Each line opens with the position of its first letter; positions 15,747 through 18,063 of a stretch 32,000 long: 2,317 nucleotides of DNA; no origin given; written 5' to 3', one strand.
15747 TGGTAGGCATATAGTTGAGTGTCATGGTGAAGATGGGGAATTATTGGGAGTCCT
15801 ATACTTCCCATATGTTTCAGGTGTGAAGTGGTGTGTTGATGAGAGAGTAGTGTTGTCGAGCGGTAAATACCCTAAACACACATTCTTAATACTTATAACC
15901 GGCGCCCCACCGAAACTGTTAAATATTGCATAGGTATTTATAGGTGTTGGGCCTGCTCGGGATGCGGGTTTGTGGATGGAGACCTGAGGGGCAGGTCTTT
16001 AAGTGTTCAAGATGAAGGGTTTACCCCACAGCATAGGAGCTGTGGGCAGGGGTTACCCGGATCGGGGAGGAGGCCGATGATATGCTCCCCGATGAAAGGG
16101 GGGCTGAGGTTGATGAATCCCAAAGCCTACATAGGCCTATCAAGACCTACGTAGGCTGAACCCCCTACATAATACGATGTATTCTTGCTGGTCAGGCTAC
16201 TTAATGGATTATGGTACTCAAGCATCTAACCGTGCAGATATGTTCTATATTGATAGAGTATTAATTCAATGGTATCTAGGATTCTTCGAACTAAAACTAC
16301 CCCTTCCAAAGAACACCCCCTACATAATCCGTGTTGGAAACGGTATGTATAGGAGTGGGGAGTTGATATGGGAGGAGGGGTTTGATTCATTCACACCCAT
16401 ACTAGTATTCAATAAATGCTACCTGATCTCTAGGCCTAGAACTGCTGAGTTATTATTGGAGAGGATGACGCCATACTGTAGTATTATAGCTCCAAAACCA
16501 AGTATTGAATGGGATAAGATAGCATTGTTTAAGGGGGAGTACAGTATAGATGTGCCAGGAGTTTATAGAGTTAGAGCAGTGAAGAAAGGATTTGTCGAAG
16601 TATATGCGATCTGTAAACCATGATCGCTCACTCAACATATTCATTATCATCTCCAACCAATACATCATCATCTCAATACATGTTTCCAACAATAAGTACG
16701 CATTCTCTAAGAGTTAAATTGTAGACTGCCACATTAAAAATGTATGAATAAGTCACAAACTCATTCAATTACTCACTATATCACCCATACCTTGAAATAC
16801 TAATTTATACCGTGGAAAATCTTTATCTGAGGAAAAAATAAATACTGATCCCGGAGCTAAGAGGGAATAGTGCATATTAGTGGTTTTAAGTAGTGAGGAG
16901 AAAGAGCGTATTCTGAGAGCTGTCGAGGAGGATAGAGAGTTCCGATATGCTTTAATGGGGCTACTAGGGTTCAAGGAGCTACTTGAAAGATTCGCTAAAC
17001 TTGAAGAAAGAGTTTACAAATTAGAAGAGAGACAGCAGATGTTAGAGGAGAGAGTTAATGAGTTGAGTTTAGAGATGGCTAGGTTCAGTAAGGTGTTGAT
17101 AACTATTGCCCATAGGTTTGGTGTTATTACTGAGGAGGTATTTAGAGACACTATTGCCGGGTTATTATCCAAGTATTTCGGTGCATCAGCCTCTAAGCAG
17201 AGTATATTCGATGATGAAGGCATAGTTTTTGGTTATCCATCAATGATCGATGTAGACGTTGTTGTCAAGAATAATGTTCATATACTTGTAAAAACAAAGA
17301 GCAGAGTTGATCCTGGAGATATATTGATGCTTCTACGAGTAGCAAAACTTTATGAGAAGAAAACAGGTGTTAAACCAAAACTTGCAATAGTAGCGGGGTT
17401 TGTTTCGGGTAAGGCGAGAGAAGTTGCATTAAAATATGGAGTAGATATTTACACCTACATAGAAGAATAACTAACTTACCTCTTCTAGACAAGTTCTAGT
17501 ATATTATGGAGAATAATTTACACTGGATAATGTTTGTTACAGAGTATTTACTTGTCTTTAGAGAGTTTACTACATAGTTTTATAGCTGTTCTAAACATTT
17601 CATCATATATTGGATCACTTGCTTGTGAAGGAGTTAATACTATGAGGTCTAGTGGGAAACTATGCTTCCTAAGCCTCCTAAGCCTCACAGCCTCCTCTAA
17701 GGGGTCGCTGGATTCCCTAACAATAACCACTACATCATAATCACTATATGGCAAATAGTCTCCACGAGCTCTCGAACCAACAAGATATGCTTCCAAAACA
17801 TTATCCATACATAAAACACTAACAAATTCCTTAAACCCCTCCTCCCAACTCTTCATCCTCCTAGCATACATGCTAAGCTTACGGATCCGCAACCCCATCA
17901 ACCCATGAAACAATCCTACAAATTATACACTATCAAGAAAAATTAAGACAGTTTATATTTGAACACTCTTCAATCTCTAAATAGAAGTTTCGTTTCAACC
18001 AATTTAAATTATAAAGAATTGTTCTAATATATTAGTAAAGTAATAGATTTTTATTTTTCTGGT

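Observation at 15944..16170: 56% GC, hairpin-dense island in a ~38% GC background: candidate novel structured RNA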

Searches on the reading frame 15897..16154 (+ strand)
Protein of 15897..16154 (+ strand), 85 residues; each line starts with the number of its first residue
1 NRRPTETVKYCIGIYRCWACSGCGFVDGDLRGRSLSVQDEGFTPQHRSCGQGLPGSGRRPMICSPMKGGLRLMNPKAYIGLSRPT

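Call 26: find_related_loci(query=window:15897-16154:+, collection=genome_contigs, flank=3000)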
Query window:15897-16154:+ (85 aa) in genome_contigs; peptide patterns used: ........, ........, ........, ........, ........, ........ (x = any residue, [..] = any of these).
455 stretches matched a pattern; 6 encode a relative of the query (tblastn E <= 1e-3); 6 distinct loci.
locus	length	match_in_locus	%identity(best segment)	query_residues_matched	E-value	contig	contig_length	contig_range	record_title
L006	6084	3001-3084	71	52-79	9e-11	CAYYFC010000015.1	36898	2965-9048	MAG TPA_asm: uncultured archaeon isolate SRP141552_co1_20 genome assembly, contig: NODE_393_length_36898_cov_32.929783,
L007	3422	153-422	33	21-79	1e-10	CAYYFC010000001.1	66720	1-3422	MAG TPA_asm: uncultured archaeon isolate SRP141552_co1_20 genome assembly, contig: NODE_129_length_66720_cov_32.616845,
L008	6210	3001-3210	41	12-79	4e-9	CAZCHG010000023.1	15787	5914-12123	MAG TPA_asm: uncultured archaeon isolate SRP141552_co1_7 genome assembly, contig: NODE_1592_length_15787_cov_29.557272,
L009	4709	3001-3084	68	52-79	2e-8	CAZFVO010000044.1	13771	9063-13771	MAG TPA_asm: uncultured archaeon isolate SRP141559_co1_69 genome assembly, contig: NODE_2437_length_13771_cov_15.865267,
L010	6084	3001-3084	54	52-79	5e-6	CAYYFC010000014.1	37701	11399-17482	MAG TPA_asm: uncultured archaeon isolate SRP141552_co1_20 genome assembly, contig: NODE_380_length_37701_cov_28.069835,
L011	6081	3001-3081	59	53-79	4e-6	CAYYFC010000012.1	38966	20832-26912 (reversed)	MAG TPA_asm: uncultured archaeon isolate SRP141552_co1_20 genome assembly, contig: NODE_355_length_38966_cov_29.285292,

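Call 37: search_protein_families(library=pfam, proteins=[window:15897-16151:+], max_evalue=0.01)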
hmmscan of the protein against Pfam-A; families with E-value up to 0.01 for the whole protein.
seq(85 aa): 0 families

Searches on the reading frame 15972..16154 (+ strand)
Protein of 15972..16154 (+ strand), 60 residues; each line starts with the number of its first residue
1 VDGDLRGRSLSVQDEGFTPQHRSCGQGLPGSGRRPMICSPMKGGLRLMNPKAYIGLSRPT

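Call 12: search_protein_families(library=pfam, proteins=[window:15972-16154:+], max_evalue=0.01)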
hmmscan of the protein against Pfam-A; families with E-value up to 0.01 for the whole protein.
window:15972-16154:+ (60 aa): 0 families

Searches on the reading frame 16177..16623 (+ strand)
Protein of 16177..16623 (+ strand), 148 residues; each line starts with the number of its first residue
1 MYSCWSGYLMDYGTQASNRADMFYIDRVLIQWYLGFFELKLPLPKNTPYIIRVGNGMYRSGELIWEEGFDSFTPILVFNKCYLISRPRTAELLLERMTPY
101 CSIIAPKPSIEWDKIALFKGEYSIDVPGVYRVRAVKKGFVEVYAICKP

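Call 12: search_protein_families(library=pfam, proteins=[window:16177-16623:+], max_evalue=0.01)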
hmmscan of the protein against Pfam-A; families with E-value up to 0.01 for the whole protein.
window:16177-16623:+ (148 aa): 0 families

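Call 13: find_encoding_contigs(protein=window:16177-16623:+, flank=3000, max_places=10)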
Protein window:16177-16623:+ (148 aa): no gene with exactly this product is on record in the collection.

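Call 15: find_homologous_proteins(query=window:16177-16623:+)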
Query window:16177-16623:+ (148 aa): 6 proteins with E <= 0.001 among 40 candidates.
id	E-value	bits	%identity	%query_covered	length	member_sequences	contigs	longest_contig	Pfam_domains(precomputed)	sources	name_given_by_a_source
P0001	3.5e-90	318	100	94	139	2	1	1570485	-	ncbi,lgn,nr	ncbi:hypothetical protein [Staphylothermus marinus]|nr:hypothetical protein [Staphylothermus marinus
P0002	6.4e-62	226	64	99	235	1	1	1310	-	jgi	-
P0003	2.9e-58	214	62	99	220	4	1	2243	-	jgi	jgi:hypothetical protein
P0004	4.3e-56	207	60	99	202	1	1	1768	-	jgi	jgi:hypothetical protein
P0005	1.4e-36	144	62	66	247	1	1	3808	-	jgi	jgi:hypothetical protein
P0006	9.1e-35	138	65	60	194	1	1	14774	-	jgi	jgi:hypothetical protein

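Call 18: find_encoding_contigs(protein=P0002, flank=3000, max_places=4)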
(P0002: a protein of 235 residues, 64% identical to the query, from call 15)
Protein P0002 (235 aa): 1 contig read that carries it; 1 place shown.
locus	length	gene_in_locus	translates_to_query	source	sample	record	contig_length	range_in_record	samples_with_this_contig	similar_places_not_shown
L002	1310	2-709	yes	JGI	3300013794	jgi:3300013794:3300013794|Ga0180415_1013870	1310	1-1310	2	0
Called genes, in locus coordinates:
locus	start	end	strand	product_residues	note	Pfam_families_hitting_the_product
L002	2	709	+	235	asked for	?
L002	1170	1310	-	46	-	?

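Call 19: find_encoding_contigs(protein=P0003, flank=3000, max_places=4)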
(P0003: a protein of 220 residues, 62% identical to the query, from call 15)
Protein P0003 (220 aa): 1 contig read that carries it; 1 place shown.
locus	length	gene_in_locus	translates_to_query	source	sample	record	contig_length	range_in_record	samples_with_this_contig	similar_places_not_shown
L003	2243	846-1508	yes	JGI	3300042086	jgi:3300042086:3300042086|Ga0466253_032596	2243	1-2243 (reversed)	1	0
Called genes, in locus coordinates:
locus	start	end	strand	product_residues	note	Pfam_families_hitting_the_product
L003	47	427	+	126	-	PF04041:Glyco_hydro_130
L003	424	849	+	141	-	-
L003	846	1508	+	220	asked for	-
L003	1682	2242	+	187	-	?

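Call 20: find_encoding_contigs(protein=P0004, flank=3000, max_places=4)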
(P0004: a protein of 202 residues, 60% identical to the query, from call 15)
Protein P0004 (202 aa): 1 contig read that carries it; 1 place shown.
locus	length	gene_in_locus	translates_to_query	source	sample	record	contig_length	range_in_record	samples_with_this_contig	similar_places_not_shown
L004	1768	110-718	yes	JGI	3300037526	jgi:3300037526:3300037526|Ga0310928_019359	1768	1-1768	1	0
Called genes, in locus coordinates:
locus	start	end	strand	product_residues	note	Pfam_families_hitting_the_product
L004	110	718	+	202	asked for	-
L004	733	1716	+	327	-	PF04041:Glyco_hydro_130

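Call 22: find_encoding_contigs(protein=P0001, flank=2000, max_places=6)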
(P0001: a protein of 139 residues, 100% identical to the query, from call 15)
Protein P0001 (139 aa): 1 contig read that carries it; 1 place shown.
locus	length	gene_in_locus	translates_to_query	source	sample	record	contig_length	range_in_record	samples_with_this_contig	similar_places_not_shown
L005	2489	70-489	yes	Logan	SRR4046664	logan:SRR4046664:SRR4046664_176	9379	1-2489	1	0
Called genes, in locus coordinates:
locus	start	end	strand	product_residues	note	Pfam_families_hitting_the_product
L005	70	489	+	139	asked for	-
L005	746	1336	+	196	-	PF12644:DUF3782, PF07788:PDDEXK_10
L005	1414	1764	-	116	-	PF01909:NTP_transf_2, PF18765:Polbeta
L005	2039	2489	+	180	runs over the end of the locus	-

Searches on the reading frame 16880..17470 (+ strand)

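Call 12: search_protein_families(library=pfam, proteins=[window:16880-17470:+], max_evalue=0.01)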
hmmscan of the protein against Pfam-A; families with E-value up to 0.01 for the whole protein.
window:16880-17470:+ (196 aa): 3 families
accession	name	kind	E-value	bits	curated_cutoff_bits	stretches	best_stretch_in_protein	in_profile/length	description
PF12644.12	DUF3782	-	1.9e-21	76.5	24.4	1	43-120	1-78/78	Protein of unknown function (DUF3782)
PF07788.17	PDDEXK_10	-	4.5e-16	59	21.2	1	121-188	1-73/74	PD-(D/E)XK nuclease superfamily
PF19111.5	DUF5798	-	0.00066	20.3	27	1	33-91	19-77/89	Family of unknown function (DUF5798)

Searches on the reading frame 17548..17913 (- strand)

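Call 12: search_protein_families(library=pfam, proteins=[window:17548-17913:-], max_evalue=0.01)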
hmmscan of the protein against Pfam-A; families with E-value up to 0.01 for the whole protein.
window:17548-17913:- (121 aa): 3 families
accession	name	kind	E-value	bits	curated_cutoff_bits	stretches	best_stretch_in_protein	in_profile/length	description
PF01909.29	NTP_transf_2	-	2.8e-10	40.9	21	1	30-88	4-67/93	Nucleotidyltransferase domain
PF18765.7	Polbeta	-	1.4e-07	32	26.9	1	37-116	11-90/93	Polymerase beta, Nucleotidyltransferase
PF20879.2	SidM_N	-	0.005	16.6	27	1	37-70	57-90/285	SidM, N-terminal domain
